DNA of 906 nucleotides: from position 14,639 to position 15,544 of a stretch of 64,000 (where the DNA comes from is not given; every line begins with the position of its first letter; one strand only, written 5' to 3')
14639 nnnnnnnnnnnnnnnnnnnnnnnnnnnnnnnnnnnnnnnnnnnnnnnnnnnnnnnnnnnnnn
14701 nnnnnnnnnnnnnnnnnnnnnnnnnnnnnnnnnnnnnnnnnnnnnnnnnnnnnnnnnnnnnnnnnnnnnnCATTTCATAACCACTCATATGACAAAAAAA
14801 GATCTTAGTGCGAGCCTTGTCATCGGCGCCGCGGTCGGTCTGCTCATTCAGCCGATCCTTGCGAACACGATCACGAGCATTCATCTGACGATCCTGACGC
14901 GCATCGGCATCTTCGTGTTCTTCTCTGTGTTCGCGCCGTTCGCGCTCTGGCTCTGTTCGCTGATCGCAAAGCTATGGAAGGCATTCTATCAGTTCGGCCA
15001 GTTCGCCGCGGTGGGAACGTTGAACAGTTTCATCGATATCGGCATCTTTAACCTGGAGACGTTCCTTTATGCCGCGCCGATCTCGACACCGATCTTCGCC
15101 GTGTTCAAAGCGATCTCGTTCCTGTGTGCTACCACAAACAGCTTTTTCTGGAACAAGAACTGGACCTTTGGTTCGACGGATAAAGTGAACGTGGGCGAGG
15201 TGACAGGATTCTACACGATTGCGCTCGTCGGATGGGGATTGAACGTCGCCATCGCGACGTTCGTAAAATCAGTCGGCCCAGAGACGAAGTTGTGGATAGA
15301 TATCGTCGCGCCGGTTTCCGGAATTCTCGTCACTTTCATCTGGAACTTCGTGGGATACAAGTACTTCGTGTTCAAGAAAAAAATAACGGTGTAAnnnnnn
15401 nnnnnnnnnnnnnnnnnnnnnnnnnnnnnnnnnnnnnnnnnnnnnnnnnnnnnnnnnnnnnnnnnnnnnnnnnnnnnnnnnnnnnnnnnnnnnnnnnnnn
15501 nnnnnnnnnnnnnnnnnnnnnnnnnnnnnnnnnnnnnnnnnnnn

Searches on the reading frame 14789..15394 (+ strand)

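Call 86: search_protein_families(library=pfam, proteins=[window:14789-15394:+], max_evalue=0.00001)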
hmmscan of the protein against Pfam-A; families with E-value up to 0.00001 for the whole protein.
window:14789-15394:+ (201 aa): 1 family
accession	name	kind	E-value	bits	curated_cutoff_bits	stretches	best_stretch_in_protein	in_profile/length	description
PF04138.20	GtrA_DPMS_TM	-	5.2e-18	65.8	26.1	1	71-195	1-117/117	GtrA/DPMS, transmembrane domain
